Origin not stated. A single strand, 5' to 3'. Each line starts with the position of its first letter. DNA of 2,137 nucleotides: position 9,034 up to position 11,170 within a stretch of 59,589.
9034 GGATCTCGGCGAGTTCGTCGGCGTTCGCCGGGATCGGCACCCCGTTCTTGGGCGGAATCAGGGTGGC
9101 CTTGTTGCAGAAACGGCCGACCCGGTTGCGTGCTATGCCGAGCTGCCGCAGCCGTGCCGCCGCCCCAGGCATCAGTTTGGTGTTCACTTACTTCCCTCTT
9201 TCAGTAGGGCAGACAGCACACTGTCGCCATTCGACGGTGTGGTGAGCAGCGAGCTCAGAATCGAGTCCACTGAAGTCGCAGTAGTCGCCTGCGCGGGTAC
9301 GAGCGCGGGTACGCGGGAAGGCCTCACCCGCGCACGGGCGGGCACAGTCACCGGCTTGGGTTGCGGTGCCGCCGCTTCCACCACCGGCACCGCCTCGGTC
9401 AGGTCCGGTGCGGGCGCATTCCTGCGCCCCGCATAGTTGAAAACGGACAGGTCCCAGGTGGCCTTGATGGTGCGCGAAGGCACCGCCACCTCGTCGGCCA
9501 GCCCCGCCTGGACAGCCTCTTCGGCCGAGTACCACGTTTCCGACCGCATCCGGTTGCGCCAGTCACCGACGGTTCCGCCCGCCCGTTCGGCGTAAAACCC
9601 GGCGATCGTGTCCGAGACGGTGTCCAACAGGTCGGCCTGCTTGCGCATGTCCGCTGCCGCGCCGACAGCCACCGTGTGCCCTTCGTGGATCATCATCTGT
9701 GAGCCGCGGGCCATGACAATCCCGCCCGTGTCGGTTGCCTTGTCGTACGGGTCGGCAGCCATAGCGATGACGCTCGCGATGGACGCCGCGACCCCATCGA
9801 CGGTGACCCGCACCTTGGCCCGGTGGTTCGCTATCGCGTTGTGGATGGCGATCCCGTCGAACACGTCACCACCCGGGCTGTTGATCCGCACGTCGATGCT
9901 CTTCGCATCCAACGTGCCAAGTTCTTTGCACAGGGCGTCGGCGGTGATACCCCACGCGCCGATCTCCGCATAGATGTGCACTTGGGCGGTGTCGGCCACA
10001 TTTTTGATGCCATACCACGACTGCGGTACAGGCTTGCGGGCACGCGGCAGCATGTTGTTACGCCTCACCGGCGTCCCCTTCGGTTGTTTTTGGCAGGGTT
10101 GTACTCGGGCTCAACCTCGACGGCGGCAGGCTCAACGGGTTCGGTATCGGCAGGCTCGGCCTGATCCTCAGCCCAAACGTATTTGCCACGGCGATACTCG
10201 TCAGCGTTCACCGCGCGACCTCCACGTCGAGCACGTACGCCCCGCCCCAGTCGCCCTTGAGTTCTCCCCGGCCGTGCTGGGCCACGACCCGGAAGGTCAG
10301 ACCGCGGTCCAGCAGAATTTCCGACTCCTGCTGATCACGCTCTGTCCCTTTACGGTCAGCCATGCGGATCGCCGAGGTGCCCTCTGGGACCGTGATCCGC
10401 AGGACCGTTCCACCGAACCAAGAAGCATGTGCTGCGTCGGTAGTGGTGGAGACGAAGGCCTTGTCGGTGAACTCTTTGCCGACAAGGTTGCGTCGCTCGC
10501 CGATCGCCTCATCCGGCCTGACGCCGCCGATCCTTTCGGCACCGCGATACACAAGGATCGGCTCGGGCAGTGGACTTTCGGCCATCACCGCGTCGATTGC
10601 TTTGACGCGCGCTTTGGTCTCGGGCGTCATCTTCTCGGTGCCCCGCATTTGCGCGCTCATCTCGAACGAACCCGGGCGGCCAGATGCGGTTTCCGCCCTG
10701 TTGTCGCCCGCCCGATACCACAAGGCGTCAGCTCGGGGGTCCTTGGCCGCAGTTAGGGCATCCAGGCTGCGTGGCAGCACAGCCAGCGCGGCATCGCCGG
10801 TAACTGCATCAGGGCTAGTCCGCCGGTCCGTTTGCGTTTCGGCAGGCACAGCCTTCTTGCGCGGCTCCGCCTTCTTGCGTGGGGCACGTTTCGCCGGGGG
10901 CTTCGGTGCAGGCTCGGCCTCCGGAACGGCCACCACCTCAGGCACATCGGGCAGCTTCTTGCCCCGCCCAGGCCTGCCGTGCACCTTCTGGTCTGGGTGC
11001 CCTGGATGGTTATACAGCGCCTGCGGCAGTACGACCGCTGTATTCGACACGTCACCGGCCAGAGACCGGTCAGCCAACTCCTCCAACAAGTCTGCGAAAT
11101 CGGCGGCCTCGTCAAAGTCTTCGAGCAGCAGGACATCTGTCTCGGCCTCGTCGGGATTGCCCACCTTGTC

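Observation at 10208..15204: Giant head-module protein combining a 2H phosphoesterase with an ADP-ribosyltransferase core, plus a GNAT-like neighbour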

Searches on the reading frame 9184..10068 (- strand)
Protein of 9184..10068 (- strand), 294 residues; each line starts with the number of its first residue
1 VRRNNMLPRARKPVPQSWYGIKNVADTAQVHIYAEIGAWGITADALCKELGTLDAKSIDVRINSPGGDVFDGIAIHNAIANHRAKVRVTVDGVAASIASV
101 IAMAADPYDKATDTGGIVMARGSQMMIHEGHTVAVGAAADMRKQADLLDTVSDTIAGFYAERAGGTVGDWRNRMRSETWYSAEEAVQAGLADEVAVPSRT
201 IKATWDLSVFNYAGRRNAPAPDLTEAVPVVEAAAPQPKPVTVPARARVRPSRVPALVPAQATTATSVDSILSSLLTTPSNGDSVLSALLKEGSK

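Call 6: search_protein_families(library=pfam, proteins=[window:9184-10068:-], max_evalue=0.1)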
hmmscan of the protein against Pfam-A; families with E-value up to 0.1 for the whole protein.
window:9184-10068:- (294 aa): 2 families
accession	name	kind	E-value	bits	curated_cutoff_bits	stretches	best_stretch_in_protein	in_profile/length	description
PF00574.28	CLP_protease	-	3.9e-29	102.3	20.2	1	26-195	15-179/182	Clp protease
PF01972.22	SDH_protease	-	1.4e-06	27.9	31.3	1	54-106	90-142/286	ClpP-like SDH-type serine proteinase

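Call 7: search_protein_families(library=phrogs, proteins=[window:9184-10068:-], max_evalue=0.01)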
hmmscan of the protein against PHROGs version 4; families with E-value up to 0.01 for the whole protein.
window:9184-10068:- (294 aa): 12 families
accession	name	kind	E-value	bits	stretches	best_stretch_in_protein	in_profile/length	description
phrog_2976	-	head and packaging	1.3e-77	263.2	1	16-226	6-219/394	head maturation protease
phrog_133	-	head and packaging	2.2e-65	222.6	1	15-201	6-185/668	head maturation protease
phrog_94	-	head and packaging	3.3e-61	209.6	1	23-196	76-251/622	head maturation protease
phrog_3348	-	unknown function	7.5e-60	204.2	1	14-265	20-265/386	-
phrog_1684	-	head and packaging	1.9e-39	136.9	1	18-197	30-205/284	head maturation protease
phrog_53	-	head and packaging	1.7e-25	91.2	1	54-202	116-286/583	head maturation protease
phrog_13984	-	unknown function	1.3e-23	84.5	1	15-107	18-112/123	-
phrog_1827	-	other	1.7e-10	41.6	1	57-154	54-142/202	ATP-dependent protease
phrog_23753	-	head and packaging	1.6e-06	28.9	1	57-195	43-172/298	head maturation protease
phrog_33547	-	unknown function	0.0016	18.4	1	56-193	30-157/357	-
phrog_26024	-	other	0.0032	17.8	1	59-159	66-162/202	protease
phrog_5410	-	other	0.0035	17.6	1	56-147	56-138/323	ATP-dependent protease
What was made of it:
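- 9184..10068 (-): ClpP-type prohead (capsid maturation) protease. PF00574 E=3.9e-29; PHROG head maturation protease E=1.3e-77 (calls 6, 7)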

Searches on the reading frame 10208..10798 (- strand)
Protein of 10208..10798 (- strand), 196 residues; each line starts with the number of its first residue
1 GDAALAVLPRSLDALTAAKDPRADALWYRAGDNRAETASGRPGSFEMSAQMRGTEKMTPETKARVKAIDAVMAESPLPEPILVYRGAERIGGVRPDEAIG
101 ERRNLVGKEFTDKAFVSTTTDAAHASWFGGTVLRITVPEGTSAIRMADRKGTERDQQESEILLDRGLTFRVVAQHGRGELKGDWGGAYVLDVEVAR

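Call 23: search_solved_structures(query=window:10208-10798:-, max_evalue=0.01, show_alignments=3)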
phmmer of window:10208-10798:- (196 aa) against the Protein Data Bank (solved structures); distinct sequences matched with E-value up to 0.01: 6.
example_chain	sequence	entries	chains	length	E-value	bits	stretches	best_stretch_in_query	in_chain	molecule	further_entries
8za7_B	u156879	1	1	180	1.2e-10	44.6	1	47-167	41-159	Lmo0066 protein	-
9vej_H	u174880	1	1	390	1.3e-05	28.2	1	60-170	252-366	Vip2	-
9veg_H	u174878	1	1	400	1.5e-05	28.1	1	60-170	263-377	Vip2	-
1qs2_A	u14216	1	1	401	2.5e-05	27.4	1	61-170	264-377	ADP-RIBOSYLTRANSFERASE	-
1qs1_A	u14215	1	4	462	4.1e-05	26.7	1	61-170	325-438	ADP-RIBOSYLTRANSFERASE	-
4fk7_A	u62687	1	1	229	0.0022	21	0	56-170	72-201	Putative ADP-ribosyltransferase Certhrax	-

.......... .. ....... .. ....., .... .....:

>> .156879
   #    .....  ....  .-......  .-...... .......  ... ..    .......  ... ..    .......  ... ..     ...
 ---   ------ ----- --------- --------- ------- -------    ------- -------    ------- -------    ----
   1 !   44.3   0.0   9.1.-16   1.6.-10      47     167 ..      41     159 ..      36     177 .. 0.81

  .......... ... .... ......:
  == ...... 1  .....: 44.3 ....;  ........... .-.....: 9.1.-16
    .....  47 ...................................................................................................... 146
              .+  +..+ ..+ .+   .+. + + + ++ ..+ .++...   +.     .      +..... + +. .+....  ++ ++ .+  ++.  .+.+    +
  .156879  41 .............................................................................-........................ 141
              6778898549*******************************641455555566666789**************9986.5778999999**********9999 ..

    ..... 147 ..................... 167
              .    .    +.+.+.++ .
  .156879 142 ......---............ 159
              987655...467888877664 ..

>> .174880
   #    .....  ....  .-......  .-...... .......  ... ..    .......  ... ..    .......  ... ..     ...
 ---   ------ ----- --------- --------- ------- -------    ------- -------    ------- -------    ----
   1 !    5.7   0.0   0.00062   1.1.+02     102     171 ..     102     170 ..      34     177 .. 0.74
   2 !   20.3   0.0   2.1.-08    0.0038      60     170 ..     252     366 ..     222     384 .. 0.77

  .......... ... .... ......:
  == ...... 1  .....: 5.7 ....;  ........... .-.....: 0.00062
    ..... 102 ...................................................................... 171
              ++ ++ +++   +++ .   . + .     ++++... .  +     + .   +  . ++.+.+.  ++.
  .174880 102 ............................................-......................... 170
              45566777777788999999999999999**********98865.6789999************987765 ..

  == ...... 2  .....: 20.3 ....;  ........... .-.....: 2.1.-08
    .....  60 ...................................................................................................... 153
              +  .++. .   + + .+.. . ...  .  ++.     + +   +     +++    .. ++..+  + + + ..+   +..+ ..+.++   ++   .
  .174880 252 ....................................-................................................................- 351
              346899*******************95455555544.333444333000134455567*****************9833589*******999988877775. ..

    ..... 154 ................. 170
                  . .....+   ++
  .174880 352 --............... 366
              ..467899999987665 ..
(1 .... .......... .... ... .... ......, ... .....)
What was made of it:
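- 10211..10768 (-): R-S-ExE ADP-ribosyltransferase domain (aa 1181-1366); R1255, S1287, E1328/E1330. The R/STT/ExE triad aligns in full with Lmo0066; with Vip2 the R, S and catalytic E align (call 23).
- On R-S-E ADP-ribosyltransferases, Alt/VIP2/C3 type (PF03496): With Vip2 1qs2/9vej, R1255, S1287 and E1330 align but E1328 faces a non-Glu residue (call 23).
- Checked: R1255, S1287 and E1330 also align with the R, S and catalytic E of Vip2, where E1328 faces a non-Glu residue (call 23).
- The C-terminal ART belongs to the toxin-type R-S-E family; its best PDB sequence matches are Lmo0066, Vip2 and Certhrax (call 23).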

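Call 66: search_dna_similar(query=window:10208-10798:-, collection=phages, mode=protein, max_rows=25, rows=spread)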
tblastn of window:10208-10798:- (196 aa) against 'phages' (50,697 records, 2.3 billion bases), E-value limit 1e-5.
Records with a match: 7; places in all: 7; records where one place covers at least 80% of the query: 0.
Best place of each record, by identity: <60% 7.
By first word of the organism name: Streptomyces 4; Bacillus 1; Microbacterium 1; Mycobacterium 1.
By host as written in the record: Streptomyces griseus ATCC 10137 3; Bacillus sp. S4 1; Microbacterium foliorum NRRL B-24224 1; Mycobacterium smegmatis mc2 155 1; Streptomyces scabiei RL-34 1.
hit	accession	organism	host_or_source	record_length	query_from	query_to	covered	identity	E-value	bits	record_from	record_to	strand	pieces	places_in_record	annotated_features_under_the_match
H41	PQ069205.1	Bacillus phage S4-3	Bacillus sp. S4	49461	46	176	67%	32.4%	1e-7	57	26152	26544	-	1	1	record has no annotation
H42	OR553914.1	Microbacterium phage Schimmels22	Microbacterium foliorum NRRL B-24224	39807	44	172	66%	32.6%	5e-6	52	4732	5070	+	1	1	6: ADP-ribosyltransferase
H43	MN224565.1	Streptomyces phage Intolerant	Streptomyces griseus ATCC 10137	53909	20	173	79%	26.9%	6e-6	51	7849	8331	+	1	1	9: ADP-ribosyltransferase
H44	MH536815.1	Streptomyces phage Crosby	Streptomyces griseus ATCC 10137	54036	20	173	79%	26.3%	7e-6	51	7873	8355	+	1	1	9: hypothetical protein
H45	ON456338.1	Streptomyces phage Stuff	Streptomyces griseus ATCC 10137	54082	20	173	79%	26.3%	9e-6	51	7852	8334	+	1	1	9: ADP-ribosyltransferase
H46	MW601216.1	Mycobacterium phage TarsusIV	Mycobacterium smegmatis mc2 155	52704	62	196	69%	28.3%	4e-6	52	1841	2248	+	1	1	3: VIP2-like ADP-ribosyltransferase toxin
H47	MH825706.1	Streptomyces phage Microdon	Streptomyces scabiei RL-34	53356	62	173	57%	31.0%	8e-6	51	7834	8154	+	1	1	9: hypothetical protein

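Call 98: get_annotated_region(hit=H43, flank=6000)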
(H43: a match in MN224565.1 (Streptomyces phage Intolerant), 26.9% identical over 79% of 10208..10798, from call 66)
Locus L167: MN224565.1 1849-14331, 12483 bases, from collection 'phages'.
description: Streptomyces phage Intolerant, complete genome.
organism: Streptomyces phage Intolerant (NCBI taxid 2601642)
taxonomy: Viruses; Duplodnaviria; Heunggongvirae; Uroviricota; Caudoviricetes
host: Streptomyces griseus ATCC 10137; source: soil; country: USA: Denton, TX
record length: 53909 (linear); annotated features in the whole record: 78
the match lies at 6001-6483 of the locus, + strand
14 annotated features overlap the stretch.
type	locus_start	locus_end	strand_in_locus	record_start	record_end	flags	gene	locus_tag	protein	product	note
CDS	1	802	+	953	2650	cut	6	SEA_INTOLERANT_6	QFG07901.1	terminase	-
CDS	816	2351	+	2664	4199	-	7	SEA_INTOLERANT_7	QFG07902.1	portal protein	-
CDS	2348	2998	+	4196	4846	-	8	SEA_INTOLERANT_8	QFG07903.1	capsid maturation protease and MuF-like fusion protein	-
CDS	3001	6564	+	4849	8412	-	9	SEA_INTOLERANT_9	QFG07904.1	ADP-ribosyltransferase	-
CDS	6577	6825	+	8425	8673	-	10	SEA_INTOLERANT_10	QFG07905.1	hypothetical protein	-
CDS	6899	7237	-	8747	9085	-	11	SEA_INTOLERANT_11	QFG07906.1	HU-like domain DNA binding protein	DNA binding, HU-like domain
CDS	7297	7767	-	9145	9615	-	12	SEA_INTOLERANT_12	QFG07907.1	hypothetical protein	-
CDS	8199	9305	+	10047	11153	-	13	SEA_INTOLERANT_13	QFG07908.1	hypothetical protein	-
CDS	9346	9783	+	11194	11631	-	14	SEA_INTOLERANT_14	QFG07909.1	scaffolding protein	-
CDS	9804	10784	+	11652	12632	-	15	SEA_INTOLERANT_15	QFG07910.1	major capsid protein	-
CDS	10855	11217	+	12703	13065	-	16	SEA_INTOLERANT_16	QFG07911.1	hypothetical protein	-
CDS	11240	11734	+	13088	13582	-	17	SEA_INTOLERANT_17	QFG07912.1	hypothetical protein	-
CDS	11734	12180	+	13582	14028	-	18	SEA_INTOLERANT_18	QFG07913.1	hypothetical protein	-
CDS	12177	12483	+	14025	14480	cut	19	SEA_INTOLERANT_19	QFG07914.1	hypothetical protein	-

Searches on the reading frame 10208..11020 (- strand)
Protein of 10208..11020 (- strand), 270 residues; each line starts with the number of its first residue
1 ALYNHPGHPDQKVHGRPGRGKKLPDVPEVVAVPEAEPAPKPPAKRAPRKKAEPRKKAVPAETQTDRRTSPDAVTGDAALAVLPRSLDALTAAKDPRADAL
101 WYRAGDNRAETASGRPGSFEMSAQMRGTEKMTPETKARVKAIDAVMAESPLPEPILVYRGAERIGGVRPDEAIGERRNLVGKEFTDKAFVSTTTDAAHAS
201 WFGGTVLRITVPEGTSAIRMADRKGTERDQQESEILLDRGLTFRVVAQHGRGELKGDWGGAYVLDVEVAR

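Call 77: search_protein_families(library=pfam, proteins=[window:10208-11020:-], max_evalue=10)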
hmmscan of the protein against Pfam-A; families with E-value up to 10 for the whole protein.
window:10208-11020:- (270 aa): 2 families
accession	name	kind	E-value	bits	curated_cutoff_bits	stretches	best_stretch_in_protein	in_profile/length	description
PF03496.20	ADPrib_exo_Tox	-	1.5e-15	57.5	23.4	1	128-245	47-173/196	ADP-ribosyltransferase exoenzyme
PF07357.16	DRAT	-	0.25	10.9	25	1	153-212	168-223/256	Dinitrogenase reductase ADP-ribosyltransferase (DRAT)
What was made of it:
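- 10211..10768 (-): PF03496 E=1.5e-15 (call 77).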
